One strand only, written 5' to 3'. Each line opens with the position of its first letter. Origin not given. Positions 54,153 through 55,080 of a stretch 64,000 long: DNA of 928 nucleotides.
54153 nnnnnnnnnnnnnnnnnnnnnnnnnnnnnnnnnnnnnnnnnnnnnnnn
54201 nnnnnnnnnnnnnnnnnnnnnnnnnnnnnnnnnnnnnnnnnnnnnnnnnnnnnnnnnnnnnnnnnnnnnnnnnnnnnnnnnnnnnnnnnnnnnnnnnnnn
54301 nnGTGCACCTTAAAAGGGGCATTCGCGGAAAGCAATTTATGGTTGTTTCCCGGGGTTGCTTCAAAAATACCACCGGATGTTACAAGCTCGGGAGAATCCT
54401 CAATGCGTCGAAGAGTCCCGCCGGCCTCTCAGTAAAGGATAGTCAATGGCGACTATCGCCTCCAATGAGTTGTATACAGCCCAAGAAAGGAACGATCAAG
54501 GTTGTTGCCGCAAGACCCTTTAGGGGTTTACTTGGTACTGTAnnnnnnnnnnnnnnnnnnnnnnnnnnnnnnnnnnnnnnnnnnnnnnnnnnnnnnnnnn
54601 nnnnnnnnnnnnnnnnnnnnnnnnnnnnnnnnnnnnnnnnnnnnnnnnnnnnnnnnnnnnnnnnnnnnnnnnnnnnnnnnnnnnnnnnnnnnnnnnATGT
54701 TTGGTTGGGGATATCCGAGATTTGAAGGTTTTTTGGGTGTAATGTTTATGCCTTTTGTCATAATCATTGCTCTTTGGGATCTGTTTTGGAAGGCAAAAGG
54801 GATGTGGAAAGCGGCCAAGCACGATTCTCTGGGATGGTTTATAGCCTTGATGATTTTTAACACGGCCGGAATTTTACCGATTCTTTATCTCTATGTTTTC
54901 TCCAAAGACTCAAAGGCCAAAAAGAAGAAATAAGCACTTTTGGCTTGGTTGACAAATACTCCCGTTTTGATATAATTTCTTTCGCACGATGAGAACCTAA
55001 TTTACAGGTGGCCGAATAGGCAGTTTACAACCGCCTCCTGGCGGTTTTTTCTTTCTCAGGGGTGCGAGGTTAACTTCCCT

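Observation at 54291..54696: GC-rich intergenic region of about 400 nt with no ORFs: candidate structured RNA ending at an intrinsic terminator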

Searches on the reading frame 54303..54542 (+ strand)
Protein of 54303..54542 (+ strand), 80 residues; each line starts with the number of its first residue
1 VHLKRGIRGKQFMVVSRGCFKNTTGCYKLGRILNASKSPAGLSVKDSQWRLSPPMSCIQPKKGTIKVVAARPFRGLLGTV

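Call 22: search_protein_families(library=pfam, proteins=[window:54303-54542:+], max_evalue=1)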
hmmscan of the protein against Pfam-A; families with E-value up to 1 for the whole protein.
window:54303-54542:+ (80 aa): 0 families

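Call 36: search_protein_representatives(protein=window:54303-54542:+)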
Query: 80 residues. Proteins with E-value up to 0.001 (for the whole library): 3; up to 1e-10: 0; up to 1e-30: 0. The best 3 are listed.
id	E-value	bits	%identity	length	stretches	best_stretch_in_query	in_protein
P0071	6.6e-06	42.4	32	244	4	4-36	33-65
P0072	6.5e-04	36.0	41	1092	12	37-66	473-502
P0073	7.3e-04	35.8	31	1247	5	13-54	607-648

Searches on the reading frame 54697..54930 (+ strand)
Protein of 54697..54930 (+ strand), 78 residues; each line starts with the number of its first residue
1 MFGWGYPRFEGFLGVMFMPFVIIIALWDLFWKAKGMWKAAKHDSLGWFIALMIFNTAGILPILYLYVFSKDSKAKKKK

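Call 22: search_protein_families(library=pfam, proteins=[window:54697-54930:+], max_evalue=1)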
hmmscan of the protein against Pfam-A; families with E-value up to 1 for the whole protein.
window:54697-54930:+ (78 aa): 2 families
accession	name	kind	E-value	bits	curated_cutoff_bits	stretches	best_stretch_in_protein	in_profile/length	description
PF18893.5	DUF5652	-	5.7e-24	84.1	23.4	1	17-75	12-70/71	Family of unknown function (DUF5652)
PF04831.18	POPDC1-3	-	0.18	12.4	28.1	1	2-64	13-73/140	POPDC1-3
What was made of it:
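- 54697..54933 (+): DUF5652 gene (78 aa, small membrane protein). It is the downstream neighbour and is not regulated through the element. Call 22 (PF18893, E 5.7e-24).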

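Call 24: find_homologous_proteins(query=window:54697-54930:+, max_evalue=0.00001)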
Query window:54697-54930:+ (78 aa): 45 proteins with E <= 0.00001 among 45 candidates.
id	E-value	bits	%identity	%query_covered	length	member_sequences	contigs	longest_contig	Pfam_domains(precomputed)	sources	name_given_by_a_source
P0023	3.9e-45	170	99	100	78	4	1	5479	PF18893.7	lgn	-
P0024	2.4e-26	110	66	86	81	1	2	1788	PF18893.7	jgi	jgi:hypothetical protein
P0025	9.3e-19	85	77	60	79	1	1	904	PF18893.7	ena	-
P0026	7.3e-17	79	62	74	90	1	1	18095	PF18893.7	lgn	-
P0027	1.3e-16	79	69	58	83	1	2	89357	PF18893.7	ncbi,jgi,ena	ncbi:MAG: DUF5652 family protein [Nanoarchaeota archaeon]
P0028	5.9e-16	76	72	50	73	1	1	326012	PF18893.7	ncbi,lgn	-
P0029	6.1e-16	76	53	90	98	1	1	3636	PF18893.7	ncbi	-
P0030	6.7e-16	76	67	67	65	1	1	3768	PF18893.7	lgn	-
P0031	1.0e-15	76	57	74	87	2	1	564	PF18893.7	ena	-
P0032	1.2e-15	75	53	73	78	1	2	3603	PF18893.7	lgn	-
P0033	1.2e-15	75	63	73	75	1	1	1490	PF18893.7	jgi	jgi:hypothetical protein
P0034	1.5e-15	75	55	72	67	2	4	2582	PF18893.7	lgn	-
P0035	3.9e-15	74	59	81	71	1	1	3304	PF18893.7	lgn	-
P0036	4.6e-15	74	46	97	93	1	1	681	PF18893.7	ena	-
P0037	4.9e-15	73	53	90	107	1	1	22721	PF18893.7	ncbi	-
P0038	1.4e-14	72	52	96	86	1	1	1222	PF18893.7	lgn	-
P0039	1.5e-14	72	54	90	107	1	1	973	PF18893.7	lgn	-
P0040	1.7e-14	72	60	71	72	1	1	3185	PF18893.7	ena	-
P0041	2.6e-14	71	55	79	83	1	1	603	PF18893.7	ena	-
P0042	3.1e-14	71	85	42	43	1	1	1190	PF18893.7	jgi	jgi:hypothetical protein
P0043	3.6e-14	71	63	65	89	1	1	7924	PF18893.7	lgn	-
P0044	5.3e-14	70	62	64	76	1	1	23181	PF18893.7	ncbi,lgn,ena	-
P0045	7.3e-14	70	59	72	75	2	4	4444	PF18893.7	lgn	-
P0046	1.1e-13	69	52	85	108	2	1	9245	PF18893.7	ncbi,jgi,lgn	-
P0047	1.4e-13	69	59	76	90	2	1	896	PF18893.7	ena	-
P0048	1.7e-13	69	54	73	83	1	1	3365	PF18893.7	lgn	-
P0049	2.4e-13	68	61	69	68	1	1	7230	PF18893.7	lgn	-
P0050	6.2e-13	67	49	91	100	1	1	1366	PF18893.7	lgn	-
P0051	6.3e-13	67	47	76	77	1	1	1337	PF18893.7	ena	-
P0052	8.0e-13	66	43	100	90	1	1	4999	PF18893.7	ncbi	-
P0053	1.3e-12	66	58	71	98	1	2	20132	PF18893.7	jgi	jgi:hypothetical protein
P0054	1.8e-12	65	58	64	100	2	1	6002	PF18893.7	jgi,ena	-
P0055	2.9e-12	65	49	88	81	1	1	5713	PF18893.7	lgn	-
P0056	4.7e-12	64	56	67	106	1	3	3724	PF18893.7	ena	-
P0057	1.2e-11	63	60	64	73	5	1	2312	PF18893.7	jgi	jgi:hypothetical protein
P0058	1.5e-11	62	46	73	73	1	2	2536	PF18893.7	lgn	-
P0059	3.0e-11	61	59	65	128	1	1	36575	PF18893.7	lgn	-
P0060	3.9e-11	61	50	74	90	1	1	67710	PF18893.7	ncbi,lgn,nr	ncbi:MAG: DUF5652 family protein [bacterium]|nr:DUF5652 family protein [bacterium]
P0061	5.5e-11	61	50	79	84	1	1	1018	PF18893.7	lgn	-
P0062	6.8e-11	60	60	55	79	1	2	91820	PF18893.7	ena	-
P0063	7.8e-11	60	58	67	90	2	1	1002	PF18893.7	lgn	-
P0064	2.9e-10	58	50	82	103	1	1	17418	PF18893.7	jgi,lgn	-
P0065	7.4e-10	57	53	65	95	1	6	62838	PF18893.7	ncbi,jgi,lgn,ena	-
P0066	7.5e-10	57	49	81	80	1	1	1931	PF18893.7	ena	-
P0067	8.7e-8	50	60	62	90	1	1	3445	PF18893.7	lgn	-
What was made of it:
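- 54697..54933 (+): Call 24.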

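Call 25: find_encoding_contigs(protein=P0023, flank=6000, max_places=10)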
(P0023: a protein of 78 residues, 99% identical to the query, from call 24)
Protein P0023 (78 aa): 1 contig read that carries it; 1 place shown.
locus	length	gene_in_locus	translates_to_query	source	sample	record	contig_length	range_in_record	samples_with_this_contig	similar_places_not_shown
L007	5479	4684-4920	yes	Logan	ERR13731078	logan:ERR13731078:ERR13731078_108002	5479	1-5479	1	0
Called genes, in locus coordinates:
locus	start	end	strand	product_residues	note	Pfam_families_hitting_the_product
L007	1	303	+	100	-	?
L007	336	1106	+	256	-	PF13098:Thioredoxin_2 (faint), PF13462:Thioredoxin_4 (weak), PF01323:DSBA, PF13462:Thioredoxin_4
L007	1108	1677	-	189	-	PF00588:SpoU_methylase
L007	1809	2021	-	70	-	-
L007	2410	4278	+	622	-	-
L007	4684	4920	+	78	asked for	PF18893:DUF5652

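Call 26: find_encoding_contigs(protein=P0024, flank=6000, max_places=10)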
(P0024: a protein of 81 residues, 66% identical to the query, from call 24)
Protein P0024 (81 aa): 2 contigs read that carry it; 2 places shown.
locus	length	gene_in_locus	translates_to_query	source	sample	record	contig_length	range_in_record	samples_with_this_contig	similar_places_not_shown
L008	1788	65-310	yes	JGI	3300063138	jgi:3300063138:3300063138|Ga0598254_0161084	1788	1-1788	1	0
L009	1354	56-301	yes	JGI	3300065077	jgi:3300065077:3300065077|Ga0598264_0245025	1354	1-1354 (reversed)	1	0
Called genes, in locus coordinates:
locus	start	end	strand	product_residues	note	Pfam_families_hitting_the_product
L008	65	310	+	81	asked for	PF18893:DUF5652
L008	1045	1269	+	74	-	-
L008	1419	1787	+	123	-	?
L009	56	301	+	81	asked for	PF18893:DUF5652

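Call 27: list_cluster_members(proteins=[P0023])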
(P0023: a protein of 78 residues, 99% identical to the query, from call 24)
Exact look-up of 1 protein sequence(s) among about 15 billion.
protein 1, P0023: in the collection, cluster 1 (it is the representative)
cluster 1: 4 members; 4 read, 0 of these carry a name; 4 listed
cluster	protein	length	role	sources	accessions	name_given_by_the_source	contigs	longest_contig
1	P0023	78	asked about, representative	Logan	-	-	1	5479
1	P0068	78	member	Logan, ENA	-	-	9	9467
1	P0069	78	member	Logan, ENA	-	-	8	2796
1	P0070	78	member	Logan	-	-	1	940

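Call 28: find_encoding_contigs(protein=P0068, flank=3000, max_places=10)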
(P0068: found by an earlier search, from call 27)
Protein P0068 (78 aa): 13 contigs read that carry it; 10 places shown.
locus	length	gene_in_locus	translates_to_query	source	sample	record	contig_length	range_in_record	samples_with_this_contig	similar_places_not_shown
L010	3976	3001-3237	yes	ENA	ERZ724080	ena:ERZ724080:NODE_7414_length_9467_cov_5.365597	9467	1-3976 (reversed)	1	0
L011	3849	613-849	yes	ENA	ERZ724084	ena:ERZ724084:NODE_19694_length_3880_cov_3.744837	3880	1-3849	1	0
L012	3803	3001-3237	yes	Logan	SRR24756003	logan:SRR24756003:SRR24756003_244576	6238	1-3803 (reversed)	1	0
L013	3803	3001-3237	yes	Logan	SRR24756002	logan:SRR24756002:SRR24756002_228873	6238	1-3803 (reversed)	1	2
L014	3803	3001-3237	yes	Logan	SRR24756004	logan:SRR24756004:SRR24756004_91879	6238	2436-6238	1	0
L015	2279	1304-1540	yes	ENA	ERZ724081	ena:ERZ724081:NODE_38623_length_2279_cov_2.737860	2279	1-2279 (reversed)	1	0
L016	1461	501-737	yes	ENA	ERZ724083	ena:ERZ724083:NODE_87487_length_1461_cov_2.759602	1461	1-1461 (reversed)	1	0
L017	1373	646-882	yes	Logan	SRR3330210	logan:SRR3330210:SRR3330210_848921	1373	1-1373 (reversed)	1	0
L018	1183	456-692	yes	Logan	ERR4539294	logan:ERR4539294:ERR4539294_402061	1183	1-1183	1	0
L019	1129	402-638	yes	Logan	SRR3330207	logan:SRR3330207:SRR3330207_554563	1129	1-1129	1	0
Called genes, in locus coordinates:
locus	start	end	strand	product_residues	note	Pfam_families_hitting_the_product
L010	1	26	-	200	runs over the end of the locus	PF00588:SpoU_methylase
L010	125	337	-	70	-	-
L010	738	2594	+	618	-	-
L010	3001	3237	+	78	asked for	PF18893:DUF5652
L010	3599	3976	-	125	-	?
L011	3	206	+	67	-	?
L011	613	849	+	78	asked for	PF18893:DUF5652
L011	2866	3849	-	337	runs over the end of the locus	?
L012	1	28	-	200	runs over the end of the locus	PF00588:SpoU_methylase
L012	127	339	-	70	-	-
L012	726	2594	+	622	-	-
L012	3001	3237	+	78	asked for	PF18893:DUF5652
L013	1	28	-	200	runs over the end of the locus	PF00588:SpoU_methylase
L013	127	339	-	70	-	-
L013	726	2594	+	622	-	-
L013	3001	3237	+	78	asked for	PF18893:DUF5652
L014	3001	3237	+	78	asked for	PF18893:DUF5652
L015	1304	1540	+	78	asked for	PF18893:DUF5652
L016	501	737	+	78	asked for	PF18893:DUF5652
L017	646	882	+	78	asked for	PF18893:DUF5652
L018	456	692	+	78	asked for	PF18893:DUF5652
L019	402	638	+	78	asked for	PF18893:DUF5652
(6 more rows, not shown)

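Call 29: find_encoding_contigs(protein=P0069, flank=3000, max_places=10)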
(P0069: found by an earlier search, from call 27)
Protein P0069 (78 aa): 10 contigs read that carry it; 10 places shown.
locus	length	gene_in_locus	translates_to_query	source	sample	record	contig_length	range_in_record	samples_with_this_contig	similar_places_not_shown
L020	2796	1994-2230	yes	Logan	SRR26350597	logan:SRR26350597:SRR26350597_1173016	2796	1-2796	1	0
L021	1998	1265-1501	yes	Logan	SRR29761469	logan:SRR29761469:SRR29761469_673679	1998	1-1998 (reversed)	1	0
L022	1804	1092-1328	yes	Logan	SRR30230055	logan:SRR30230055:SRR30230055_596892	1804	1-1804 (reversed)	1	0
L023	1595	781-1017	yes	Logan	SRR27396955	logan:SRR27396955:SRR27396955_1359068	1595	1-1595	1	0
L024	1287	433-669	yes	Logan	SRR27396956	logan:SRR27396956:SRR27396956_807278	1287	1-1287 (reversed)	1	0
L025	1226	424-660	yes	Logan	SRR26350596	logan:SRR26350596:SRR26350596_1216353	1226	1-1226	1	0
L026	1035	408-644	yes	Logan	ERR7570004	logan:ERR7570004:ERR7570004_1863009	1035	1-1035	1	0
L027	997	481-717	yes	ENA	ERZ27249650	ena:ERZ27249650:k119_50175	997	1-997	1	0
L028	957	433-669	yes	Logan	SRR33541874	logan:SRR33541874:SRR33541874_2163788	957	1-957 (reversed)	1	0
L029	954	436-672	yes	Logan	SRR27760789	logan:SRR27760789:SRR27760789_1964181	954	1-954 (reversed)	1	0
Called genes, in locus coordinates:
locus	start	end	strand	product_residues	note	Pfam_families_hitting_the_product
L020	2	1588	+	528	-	?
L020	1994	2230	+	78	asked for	PF18893:DUF5652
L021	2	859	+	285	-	?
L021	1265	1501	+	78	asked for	PF18893:DUF5652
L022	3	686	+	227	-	?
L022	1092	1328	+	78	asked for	PF18893:DUF5652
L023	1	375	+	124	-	?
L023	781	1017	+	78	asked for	PF18893:DUF5652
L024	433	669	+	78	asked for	PF18893:DUF5652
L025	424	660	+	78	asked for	PF18893:DUF5652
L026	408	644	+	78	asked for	PF18893:DUF5652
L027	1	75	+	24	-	?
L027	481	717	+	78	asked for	PF18893:DUF5652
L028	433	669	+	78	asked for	PF18893:DUF5652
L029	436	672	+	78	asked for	PF18893:DUF5652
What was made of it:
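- On MITE or dispersed repeat element: Contigs assemble through it (calls 28, 29).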

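Call 30: find_encoding_contigs(protein=P0070, flank=3000, max_places=10)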
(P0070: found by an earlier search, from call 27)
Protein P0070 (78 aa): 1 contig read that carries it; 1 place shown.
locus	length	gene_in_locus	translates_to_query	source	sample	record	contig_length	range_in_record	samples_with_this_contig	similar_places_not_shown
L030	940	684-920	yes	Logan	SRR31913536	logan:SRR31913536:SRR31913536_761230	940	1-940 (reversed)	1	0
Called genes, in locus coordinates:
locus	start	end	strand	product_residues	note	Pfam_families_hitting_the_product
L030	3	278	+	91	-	?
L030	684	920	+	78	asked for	PF18893:DUF5652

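Call 45: find_encoding_contigs(protein=P0025, flank=5000, max_places=5)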
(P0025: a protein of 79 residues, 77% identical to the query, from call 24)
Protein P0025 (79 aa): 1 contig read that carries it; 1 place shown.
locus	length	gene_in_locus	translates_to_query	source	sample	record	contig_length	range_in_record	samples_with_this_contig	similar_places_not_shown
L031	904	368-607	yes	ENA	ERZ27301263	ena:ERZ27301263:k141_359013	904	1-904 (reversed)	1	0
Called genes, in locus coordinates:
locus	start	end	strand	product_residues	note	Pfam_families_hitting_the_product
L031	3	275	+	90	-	?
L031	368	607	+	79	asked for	PF18893:DUF5652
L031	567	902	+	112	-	?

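Call 46: find_encoding_contigs(protein=P0026, flank=5000, max_places=5)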
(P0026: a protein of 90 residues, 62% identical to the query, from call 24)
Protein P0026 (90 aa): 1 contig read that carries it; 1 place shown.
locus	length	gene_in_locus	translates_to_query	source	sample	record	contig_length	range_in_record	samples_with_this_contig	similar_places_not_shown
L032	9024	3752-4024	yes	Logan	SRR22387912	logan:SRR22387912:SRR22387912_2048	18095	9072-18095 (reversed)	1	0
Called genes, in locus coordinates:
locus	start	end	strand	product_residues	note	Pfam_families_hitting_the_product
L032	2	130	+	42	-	?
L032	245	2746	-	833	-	PF00317:Ribonuc_red_lgN, PF02867:Ribonuc_red_lgC, PF12637:TSCPD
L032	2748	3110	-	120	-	-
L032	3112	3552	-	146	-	PF22811:Zn_ribbon_NrdR, PF03477:ATP-cone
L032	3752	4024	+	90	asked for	PF18893:DUF5652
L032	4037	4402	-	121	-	-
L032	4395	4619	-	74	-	-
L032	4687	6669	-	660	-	PF00122:E1-E2_ATPase, PF00702:Hydrolase, PF12710:HAD (weak), PF08282:Hydrolase_3 (weak)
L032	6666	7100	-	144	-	PF13420:Acetyltransf_4 (weak), PF00583:Acetyltransf_1, PF13673:Acetyltransf_10, PF13508:Acetyltransf_7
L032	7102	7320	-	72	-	PF00403:HMA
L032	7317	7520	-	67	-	-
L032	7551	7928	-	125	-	PF13473:Cupredoxin_1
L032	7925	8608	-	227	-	-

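Call 55: find_encoding_contigs(protein=P0042, flank=5000, max_places=5)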
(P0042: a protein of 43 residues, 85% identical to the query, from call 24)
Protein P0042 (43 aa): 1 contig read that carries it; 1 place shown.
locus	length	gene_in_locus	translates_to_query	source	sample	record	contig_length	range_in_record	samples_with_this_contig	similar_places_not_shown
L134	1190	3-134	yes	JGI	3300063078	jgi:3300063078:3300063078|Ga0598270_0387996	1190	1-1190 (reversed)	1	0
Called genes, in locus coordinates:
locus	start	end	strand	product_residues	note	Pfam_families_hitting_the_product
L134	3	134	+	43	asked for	PF18893:DUF5652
